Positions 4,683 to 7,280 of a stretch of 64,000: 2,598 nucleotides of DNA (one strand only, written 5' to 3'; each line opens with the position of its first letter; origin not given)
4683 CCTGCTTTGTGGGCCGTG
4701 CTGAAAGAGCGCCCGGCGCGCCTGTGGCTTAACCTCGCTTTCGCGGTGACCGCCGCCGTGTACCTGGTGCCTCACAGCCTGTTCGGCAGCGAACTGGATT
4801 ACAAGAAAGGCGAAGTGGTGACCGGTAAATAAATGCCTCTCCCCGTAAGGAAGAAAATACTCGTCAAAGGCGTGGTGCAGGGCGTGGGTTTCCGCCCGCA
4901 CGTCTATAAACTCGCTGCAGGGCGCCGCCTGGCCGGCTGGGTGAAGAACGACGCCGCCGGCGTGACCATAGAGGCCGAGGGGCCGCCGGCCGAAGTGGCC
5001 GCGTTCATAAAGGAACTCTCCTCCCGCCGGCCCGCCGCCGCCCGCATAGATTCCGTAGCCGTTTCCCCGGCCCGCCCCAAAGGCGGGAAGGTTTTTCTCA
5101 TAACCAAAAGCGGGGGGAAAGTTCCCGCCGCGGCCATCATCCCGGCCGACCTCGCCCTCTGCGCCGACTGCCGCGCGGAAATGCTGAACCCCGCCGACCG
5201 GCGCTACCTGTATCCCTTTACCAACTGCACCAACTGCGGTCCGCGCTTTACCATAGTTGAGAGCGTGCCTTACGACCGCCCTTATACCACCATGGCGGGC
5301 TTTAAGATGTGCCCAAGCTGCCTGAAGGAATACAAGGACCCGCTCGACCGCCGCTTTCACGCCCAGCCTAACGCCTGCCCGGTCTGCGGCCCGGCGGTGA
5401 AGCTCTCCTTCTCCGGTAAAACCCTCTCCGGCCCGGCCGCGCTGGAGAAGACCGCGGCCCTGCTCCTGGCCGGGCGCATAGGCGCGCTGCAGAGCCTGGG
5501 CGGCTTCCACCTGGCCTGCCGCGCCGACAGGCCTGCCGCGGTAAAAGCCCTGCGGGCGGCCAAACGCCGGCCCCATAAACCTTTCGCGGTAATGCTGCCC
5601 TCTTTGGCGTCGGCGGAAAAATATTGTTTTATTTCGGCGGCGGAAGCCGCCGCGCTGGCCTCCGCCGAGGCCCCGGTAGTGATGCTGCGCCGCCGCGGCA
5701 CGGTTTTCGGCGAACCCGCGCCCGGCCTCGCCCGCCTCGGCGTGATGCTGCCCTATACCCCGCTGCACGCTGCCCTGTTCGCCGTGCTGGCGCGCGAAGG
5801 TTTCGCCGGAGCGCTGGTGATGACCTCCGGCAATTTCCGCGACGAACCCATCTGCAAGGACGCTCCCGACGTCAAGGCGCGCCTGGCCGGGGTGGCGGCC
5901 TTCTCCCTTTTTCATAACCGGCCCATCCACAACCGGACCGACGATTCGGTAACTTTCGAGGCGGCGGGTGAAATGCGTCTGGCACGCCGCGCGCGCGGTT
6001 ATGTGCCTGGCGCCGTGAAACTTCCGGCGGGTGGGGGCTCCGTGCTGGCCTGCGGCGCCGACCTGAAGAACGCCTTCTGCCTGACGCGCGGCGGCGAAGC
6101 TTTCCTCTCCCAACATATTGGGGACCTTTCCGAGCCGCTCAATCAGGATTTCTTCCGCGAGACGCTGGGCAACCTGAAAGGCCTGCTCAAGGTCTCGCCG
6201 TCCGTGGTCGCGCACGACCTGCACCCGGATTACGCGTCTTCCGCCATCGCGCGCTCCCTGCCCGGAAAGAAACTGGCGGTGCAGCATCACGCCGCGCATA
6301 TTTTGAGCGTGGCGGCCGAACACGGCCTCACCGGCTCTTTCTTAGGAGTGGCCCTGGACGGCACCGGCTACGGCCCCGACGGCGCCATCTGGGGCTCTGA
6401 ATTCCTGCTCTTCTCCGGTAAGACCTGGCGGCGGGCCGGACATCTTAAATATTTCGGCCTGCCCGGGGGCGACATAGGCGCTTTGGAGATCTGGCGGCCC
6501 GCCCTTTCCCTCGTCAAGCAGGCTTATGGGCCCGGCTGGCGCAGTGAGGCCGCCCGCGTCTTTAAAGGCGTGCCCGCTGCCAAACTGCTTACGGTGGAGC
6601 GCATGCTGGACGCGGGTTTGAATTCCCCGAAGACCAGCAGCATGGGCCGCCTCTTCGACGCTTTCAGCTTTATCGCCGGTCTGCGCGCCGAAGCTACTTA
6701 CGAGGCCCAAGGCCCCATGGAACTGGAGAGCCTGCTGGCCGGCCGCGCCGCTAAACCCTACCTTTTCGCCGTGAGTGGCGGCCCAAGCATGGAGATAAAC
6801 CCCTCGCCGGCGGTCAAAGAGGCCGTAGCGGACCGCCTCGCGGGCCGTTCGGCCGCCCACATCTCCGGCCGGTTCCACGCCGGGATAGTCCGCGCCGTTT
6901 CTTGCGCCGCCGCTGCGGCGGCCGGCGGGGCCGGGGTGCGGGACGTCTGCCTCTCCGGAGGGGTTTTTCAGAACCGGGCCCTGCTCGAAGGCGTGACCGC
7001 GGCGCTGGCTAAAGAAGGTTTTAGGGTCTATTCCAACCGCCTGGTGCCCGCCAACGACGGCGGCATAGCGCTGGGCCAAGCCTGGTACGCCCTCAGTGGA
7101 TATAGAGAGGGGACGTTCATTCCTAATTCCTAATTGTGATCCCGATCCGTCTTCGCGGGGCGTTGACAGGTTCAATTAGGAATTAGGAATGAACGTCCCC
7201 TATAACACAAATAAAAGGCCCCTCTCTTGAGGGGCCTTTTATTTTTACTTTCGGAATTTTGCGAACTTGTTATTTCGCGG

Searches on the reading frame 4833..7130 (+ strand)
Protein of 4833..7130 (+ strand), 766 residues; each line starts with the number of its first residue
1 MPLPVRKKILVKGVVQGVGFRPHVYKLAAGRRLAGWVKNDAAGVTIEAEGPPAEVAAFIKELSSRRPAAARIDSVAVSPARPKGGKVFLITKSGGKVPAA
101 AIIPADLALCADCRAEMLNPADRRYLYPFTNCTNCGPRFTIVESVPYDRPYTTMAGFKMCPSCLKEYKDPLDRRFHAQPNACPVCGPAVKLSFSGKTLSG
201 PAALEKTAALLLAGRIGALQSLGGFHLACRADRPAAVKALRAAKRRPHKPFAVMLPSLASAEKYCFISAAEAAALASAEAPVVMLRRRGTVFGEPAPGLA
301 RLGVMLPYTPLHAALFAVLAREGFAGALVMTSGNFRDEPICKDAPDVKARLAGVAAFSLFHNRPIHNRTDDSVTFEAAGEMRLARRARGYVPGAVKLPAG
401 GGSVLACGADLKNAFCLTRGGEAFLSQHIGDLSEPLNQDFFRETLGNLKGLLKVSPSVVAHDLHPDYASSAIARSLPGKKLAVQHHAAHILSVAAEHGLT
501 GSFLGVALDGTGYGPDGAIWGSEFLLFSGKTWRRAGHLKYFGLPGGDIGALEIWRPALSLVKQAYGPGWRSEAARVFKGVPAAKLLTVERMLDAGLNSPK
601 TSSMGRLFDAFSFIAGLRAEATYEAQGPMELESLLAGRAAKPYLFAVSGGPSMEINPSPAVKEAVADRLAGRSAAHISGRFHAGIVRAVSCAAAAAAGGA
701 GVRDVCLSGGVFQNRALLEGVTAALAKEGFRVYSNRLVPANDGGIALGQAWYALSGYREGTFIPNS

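Call 49: search_protein_families(library=pfam, proteins=[window:4833-7130:+], max_evalue=0.00001)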
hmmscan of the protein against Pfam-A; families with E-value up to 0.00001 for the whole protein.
window:4833-7130:+ (766 aa): 5 families
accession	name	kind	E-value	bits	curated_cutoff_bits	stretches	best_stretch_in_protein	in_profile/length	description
PF22521.2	HypF_C_2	-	1.2e-73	248.3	27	1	505-749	1-241/241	Carbamoyltransferase, Kae1-like Domain, second subdomain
PF07503.17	zf-HYPF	-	8.5e-35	118.7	23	2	159-191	1-33/34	HypF finger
PF01300.24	Sua5_yciO_yrdC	-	5.1e-33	114.5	25.1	1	210-386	2-177/178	Telomere recombination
PF17788.7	HypF_C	-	1.2e-31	109.8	23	1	403-496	5-99/99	HypF Kae1-like domain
PF00708.24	Acylphosphatase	-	2.7e-22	79.3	22.5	1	8-85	2-79/85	Acylphosphatase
